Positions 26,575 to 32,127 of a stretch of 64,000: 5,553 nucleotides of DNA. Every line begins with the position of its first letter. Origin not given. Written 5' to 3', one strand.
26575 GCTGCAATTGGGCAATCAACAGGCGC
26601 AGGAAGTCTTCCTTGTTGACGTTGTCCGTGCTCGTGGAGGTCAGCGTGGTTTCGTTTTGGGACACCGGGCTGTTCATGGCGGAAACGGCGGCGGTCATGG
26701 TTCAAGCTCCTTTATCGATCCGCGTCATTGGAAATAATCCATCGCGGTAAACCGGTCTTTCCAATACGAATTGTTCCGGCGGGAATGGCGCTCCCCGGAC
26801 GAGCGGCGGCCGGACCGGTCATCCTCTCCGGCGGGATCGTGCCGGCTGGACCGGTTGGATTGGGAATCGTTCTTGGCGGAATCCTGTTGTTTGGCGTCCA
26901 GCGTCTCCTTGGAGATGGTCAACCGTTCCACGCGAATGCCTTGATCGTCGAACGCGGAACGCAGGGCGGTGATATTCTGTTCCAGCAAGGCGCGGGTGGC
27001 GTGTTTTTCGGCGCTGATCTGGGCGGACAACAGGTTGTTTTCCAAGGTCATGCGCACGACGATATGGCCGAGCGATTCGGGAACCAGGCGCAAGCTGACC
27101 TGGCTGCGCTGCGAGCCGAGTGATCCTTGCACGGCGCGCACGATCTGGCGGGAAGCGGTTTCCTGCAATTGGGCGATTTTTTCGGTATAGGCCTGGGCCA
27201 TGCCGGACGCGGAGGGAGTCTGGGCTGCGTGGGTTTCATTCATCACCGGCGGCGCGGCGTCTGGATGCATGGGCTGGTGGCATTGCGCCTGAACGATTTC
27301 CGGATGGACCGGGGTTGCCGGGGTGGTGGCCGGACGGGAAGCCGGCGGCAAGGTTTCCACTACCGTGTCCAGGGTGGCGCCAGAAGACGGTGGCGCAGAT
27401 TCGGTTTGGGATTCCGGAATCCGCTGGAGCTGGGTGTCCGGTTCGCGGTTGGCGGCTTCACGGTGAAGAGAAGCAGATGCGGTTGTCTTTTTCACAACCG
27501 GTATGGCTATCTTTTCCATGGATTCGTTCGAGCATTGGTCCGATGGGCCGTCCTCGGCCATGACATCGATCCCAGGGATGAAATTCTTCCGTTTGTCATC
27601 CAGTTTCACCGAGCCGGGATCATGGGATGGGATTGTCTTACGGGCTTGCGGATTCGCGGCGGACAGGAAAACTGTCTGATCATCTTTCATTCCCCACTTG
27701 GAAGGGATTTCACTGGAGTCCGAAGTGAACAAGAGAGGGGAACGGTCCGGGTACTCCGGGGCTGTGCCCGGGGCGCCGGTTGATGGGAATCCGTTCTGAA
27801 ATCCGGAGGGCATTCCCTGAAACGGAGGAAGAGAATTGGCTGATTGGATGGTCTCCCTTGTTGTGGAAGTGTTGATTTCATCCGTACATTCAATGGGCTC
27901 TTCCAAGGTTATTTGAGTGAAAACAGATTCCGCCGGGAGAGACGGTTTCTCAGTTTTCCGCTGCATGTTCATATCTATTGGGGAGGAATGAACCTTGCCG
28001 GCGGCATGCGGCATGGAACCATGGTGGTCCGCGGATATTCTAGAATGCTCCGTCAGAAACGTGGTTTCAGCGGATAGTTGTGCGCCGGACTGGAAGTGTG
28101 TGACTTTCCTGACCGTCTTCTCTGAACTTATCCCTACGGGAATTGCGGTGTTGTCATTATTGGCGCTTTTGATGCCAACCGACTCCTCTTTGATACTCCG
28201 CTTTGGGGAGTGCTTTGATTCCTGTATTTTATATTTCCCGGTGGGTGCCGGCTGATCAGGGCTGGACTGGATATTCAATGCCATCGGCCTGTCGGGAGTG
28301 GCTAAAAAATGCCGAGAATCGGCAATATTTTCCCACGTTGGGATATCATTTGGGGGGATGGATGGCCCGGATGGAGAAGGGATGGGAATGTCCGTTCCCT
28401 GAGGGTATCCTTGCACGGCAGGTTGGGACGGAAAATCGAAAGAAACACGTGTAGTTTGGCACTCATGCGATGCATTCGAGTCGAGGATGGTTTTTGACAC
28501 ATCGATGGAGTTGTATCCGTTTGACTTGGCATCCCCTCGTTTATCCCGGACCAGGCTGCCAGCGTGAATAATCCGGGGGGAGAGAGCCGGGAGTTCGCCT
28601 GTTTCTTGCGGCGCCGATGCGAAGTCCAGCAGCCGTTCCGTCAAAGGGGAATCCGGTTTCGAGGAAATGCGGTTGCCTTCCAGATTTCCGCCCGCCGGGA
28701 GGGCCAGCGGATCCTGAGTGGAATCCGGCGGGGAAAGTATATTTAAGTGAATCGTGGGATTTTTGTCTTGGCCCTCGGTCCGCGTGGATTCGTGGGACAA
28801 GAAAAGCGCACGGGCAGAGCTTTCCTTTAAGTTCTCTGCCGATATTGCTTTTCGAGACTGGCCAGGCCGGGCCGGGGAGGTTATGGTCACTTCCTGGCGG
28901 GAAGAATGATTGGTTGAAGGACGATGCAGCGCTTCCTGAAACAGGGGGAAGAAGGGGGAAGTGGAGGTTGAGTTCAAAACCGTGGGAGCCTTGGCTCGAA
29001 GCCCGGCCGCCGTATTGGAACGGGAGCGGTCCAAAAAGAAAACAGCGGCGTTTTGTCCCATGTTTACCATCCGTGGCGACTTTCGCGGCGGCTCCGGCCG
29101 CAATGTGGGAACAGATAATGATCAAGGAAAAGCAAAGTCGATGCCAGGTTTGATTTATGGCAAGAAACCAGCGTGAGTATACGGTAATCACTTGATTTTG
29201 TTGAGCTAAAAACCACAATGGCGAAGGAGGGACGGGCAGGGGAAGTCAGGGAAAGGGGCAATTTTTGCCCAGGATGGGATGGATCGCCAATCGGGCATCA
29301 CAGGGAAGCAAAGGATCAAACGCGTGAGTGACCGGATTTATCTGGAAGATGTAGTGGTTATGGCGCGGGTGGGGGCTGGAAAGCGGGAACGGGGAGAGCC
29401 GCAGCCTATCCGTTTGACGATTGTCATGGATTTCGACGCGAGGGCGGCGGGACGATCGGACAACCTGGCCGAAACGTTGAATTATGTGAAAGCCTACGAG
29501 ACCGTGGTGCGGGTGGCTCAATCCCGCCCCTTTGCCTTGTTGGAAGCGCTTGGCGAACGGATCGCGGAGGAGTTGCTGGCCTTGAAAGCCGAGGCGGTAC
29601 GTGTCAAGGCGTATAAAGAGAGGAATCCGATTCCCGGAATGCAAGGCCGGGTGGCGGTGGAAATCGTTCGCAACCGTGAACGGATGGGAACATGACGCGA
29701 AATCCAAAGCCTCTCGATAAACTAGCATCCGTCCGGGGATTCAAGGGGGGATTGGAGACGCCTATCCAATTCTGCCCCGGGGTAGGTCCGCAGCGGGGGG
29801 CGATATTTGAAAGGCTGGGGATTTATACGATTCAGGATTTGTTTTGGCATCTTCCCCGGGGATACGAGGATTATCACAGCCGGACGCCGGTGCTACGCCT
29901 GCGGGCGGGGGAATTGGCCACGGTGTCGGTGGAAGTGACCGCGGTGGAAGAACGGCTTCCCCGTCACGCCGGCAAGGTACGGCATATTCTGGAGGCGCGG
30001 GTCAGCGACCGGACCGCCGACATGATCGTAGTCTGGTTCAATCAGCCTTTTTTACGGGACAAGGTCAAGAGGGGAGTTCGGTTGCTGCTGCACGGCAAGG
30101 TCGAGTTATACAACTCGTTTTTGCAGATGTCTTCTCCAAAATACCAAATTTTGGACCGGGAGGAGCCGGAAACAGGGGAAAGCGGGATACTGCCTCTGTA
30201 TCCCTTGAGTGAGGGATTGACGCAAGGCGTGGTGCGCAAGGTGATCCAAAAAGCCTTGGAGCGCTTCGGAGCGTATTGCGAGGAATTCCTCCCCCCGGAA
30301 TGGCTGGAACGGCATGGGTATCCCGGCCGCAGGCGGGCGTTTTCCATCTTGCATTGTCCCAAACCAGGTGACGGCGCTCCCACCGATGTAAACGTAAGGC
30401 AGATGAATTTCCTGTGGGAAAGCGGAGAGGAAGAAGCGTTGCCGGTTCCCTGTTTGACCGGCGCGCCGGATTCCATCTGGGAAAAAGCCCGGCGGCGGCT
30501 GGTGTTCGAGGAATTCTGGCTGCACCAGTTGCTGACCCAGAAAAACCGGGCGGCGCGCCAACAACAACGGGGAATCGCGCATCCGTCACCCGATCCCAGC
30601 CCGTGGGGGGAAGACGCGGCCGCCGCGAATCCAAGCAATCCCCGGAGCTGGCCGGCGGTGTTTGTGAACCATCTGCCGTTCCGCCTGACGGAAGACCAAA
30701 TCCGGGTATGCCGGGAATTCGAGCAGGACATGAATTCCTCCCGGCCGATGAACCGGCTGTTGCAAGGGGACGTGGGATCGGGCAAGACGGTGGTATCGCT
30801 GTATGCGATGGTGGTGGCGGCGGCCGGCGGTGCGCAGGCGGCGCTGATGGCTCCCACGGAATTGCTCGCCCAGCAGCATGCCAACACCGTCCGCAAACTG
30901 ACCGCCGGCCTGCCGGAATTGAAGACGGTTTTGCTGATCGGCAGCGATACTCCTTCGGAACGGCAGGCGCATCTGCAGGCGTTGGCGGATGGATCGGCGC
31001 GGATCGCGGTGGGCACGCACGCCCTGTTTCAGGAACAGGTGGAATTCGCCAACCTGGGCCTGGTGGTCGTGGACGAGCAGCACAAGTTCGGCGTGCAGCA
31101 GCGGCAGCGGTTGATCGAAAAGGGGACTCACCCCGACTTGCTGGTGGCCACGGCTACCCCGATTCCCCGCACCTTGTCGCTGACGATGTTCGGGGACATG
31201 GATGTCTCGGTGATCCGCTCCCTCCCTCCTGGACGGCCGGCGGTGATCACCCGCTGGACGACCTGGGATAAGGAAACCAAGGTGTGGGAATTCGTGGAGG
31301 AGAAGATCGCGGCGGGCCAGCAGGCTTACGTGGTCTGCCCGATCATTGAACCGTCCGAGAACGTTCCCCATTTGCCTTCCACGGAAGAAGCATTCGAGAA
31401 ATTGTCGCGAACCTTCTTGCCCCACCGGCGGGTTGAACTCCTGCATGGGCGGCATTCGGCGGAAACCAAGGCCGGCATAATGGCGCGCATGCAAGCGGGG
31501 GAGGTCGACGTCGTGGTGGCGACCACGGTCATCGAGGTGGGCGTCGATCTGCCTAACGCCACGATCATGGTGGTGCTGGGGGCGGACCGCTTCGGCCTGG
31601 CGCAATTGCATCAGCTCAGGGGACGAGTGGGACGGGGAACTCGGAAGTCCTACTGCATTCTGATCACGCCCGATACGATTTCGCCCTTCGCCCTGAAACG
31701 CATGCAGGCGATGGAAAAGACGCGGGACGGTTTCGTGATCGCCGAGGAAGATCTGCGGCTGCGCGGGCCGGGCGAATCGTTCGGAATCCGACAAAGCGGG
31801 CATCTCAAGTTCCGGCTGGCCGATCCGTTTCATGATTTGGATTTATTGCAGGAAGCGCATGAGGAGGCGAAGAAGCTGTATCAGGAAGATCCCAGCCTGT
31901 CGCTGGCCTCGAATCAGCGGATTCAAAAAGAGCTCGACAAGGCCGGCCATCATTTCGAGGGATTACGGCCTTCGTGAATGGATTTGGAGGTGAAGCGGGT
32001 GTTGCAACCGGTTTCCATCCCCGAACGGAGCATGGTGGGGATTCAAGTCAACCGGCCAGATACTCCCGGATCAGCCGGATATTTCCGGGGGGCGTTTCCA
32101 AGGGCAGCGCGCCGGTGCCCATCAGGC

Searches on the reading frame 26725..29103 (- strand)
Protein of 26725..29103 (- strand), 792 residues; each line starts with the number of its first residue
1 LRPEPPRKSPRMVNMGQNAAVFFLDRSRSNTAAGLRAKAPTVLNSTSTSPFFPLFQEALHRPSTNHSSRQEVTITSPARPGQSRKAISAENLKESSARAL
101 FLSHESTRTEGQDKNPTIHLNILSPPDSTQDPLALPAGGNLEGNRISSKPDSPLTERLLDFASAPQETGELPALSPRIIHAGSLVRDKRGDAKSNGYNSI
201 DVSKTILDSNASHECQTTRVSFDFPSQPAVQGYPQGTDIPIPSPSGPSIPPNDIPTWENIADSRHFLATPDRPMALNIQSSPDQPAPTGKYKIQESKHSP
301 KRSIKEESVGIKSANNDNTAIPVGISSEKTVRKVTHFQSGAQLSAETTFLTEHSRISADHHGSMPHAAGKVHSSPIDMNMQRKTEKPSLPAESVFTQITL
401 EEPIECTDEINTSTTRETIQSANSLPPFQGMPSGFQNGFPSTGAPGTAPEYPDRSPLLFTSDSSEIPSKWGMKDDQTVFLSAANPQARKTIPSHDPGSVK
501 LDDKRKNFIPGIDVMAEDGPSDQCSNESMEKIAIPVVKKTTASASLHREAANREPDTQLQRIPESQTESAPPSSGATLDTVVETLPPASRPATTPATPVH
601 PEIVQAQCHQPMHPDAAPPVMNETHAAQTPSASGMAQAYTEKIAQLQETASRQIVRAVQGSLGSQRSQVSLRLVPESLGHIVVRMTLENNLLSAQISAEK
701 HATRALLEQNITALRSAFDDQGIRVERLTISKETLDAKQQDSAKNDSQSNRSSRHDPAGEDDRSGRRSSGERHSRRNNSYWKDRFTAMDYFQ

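Call 103: search_solved_structures(query=window:26725-29103:-, max_evalue=0.001)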
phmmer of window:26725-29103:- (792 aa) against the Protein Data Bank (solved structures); distinct sequences matched with E-value up to 0.001: 1.
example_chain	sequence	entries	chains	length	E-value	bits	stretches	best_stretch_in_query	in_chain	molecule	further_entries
2rrl_A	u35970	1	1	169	2.5e-07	32.7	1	587-747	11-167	Flagellar hook-length control protein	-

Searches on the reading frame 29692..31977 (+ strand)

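Call 60: search_protein_families(library=pfam, proteins=[window:29692-31977:+], max_evalue=0.00001)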
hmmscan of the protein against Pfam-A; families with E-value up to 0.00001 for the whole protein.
window:29692-31977:+ (761 aa): 5 families
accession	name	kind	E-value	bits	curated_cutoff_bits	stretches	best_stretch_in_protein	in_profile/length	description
PF17191.10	RecG_wedge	-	2.2e-28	99.3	23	1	24-189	1-159/162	RecG wedge domain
PF00270.35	DEAD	-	1.3e-21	77.5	26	1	353-494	15-163/167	DEAD/DEAH box helicase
PF00271.37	Helicase_C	-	9.2e-17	61.7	23.5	1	538-648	11-108/110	Helicase conserved C-terminal domain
PF19833.4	RecG_dom3_C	-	1.3e-11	44.8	26.8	1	677-750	1-75/87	ATP-dependent DNA helicase RecG, domain 3, C-terminal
PF04851.21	ResIII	-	2.7e-08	34.3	22.5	1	331-490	3-162/164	Type III restriction enzyme, res subunit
